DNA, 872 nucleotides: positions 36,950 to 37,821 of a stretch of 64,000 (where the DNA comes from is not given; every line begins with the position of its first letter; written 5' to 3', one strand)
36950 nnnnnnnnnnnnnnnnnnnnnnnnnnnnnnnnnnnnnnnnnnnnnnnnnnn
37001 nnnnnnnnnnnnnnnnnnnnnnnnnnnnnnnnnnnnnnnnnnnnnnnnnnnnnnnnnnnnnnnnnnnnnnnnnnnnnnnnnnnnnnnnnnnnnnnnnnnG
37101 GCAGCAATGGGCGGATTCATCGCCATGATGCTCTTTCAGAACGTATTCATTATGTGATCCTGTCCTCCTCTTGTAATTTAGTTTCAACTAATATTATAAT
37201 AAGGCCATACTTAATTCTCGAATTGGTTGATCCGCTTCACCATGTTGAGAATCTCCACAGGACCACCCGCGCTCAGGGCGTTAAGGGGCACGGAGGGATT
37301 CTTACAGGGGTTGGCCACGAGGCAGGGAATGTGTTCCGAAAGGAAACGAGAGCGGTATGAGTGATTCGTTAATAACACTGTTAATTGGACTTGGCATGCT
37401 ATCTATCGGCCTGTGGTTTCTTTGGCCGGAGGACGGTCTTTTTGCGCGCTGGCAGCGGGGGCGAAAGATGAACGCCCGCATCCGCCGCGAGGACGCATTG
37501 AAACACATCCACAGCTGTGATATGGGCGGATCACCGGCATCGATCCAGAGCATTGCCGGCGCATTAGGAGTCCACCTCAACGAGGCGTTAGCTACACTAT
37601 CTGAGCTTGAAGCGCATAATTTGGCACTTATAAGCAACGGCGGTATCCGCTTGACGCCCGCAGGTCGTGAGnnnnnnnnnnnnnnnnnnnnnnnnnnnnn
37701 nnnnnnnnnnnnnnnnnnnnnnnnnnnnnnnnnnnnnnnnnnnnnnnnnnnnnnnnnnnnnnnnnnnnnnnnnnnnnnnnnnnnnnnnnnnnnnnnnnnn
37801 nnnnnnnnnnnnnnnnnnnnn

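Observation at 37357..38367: DtxR-family regulator fused to FeoA and preceded by a predicted transmembrane helix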

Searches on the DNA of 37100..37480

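Call 45: search_rna_families(source=window, start=37100, end=37480, threshold=evalue, max_evalue=1)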
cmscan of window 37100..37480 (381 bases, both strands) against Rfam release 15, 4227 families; matches with E-value up to 1: 0.
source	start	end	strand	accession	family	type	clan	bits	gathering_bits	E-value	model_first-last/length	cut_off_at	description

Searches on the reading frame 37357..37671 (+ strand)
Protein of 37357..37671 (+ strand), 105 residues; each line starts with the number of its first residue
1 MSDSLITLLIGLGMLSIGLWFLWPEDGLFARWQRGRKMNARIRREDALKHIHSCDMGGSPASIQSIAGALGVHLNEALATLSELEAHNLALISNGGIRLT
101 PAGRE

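Call 51: search_protein_representatives(protein=window:37357-37671:+)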
Query: 105 residues. Proteins with E-value up to 0.001 (for the whole library): 293; up to 1e-10: 66; up to 1e-30: 0. The best 150 are listed.
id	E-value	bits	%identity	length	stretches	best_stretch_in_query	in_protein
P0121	3.1e-26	107.9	36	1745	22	44-87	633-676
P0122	9.8e-19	83.8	45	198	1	2-105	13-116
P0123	9.1e-18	80.7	42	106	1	3-105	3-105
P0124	7.0e-17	77.8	40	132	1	2-103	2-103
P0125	8.3e-17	77.6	46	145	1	4-97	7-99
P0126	1.9e-16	76.5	42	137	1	3-95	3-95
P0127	2.3e-16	76.2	41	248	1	3-105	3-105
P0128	2.6e-16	76.0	42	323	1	1-104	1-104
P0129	5.6e-16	74.9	47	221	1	19-104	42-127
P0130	6.4e-16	74.8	43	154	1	6-105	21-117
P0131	1.2e-15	73.9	45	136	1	1-96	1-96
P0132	1.2e-15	73.8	44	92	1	3-89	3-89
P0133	1.4e-15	73.7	47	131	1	9-98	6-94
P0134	2.1e-15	73.1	41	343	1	1-104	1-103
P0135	2.4e-15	72.9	43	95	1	5-88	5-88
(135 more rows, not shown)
